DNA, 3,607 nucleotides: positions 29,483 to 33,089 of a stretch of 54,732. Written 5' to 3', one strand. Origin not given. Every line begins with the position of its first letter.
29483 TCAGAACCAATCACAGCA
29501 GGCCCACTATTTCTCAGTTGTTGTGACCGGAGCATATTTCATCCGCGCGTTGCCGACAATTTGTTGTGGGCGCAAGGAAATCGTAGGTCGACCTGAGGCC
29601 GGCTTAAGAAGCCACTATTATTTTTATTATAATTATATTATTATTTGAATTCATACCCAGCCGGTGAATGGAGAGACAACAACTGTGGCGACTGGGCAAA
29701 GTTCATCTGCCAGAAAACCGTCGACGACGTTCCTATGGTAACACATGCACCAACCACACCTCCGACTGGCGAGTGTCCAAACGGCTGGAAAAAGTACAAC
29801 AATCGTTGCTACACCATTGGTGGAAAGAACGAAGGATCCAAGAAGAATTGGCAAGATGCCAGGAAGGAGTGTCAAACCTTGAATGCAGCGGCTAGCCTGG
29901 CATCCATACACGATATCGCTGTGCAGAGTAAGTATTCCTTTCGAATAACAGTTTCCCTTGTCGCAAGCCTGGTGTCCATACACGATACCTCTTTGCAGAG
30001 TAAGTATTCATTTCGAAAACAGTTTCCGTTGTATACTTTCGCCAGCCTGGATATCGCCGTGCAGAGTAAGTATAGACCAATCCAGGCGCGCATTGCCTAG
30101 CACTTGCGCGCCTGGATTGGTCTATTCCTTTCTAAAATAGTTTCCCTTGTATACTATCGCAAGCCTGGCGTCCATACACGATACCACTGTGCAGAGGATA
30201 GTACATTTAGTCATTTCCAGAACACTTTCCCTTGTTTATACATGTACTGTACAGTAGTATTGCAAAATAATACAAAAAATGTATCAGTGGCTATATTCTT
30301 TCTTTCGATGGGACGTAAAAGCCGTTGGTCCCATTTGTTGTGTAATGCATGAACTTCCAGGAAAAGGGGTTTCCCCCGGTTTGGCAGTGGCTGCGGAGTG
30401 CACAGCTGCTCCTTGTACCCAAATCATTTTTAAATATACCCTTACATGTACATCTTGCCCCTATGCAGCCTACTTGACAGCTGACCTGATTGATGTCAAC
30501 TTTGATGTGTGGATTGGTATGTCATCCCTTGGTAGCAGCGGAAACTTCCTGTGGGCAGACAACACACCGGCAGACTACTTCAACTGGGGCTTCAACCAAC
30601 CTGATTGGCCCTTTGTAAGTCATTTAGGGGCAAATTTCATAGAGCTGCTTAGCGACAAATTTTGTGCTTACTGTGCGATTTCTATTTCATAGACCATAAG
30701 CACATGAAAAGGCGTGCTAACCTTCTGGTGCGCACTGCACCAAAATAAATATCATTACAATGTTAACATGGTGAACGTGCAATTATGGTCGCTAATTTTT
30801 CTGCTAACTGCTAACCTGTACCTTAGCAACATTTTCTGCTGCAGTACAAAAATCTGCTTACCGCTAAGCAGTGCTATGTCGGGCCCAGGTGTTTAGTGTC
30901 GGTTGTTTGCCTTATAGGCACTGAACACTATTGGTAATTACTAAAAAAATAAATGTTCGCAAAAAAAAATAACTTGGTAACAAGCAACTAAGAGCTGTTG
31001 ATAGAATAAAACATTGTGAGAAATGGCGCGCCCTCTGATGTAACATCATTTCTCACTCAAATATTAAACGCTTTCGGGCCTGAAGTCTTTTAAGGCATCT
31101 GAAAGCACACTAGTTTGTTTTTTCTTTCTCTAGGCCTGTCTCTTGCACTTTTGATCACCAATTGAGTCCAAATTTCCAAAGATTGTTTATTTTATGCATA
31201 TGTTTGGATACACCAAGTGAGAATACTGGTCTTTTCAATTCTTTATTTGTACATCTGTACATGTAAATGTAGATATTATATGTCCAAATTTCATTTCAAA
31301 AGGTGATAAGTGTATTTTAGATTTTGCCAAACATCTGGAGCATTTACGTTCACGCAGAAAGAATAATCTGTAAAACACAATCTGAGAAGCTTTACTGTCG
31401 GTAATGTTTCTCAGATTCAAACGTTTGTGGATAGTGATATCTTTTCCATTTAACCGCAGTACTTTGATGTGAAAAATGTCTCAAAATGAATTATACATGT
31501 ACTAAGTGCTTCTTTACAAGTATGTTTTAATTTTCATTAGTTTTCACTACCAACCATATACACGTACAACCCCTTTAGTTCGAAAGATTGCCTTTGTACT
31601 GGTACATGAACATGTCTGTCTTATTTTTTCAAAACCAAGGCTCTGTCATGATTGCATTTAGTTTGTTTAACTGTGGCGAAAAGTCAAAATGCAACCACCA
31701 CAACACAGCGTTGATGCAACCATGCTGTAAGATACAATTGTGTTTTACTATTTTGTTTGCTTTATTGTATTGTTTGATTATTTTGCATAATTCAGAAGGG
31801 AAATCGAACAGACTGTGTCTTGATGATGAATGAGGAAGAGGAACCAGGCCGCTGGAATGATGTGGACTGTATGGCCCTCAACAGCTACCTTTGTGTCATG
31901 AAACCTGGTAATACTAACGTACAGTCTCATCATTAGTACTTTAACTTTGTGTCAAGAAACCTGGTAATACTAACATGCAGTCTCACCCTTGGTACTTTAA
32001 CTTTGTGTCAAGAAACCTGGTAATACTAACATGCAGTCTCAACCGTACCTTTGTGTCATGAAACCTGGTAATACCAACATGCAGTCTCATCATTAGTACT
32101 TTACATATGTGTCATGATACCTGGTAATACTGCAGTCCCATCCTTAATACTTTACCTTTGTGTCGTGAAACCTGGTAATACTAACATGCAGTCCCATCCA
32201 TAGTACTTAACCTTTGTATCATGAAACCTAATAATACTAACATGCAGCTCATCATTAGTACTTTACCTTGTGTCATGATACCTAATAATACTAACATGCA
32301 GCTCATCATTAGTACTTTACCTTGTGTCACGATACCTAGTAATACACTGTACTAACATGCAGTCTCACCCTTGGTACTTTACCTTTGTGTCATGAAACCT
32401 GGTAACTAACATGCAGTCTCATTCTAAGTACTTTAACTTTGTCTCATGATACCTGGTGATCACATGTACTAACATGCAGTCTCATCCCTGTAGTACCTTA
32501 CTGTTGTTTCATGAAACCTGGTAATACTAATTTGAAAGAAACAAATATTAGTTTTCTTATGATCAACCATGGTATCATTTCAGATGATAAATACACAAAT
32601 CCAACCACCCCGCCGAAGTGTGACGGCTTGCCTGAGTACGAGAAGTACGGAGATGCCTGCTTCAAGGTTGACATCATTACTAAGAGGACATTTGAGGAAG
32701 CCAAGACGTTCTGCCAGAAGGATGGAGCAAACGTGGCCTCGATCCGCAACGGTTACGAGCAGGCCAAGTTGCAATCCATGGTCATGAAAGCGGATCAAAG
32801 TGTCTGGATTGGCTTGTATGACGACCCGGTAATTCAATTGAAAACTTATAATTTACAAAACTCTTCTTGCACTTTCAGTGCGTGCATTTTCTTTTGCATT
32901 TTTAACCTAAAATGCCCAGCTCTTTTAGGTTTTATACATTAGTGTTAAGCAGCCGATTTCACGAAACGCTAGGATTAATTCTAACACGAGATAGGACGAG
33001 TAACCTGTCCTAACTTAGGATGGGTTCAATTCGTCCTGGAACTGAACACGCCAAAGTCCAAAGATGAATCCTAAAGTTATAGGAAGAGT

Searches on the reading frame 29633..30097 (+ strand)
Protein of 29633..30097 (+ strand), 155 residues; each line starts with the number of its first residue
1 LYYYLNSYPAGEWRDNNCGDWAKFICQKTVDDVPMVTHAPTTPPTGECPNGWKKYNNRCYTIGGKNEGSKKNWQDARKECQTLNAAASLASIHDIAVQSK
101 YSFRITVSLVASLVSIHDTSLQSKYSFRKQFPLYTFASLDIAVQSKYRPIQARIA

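Call 27: search_protein_families(library=pfam, proteins=[window:29633-30097:+], max_evalue=0.01)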
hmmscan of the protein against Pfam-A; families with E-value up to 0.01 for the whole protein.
window:29633-30097:+ (155 aa): 2 families
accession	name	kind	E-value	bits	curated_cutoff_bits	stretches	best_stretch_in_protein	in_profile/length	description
PF00059.27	Lectin_C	-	0.00024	22.2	22.6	0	70-97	2-27/107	Lectin C-type domain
PF05473.18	UL45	-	0.0021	18.1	27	1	45-86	73-111/191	UL45 protein, carbohydrate-binding C-type lectin-like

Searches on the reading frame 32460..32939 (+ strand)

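Call 27: search_protein_families(library=pfam, proteins=[window:32460-32939:+], max_evalue=0.01)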
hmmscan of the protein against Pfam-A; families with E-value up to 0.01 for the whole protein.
window:32460-32939:+ (160 aa): 1 family
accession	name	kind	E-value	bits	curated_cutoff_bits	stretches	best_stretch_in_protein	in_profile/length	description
PF00059.27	Lectin_C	-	6.5e-09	36.9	22.6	1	75-123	2-50/107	Lectin C-type domain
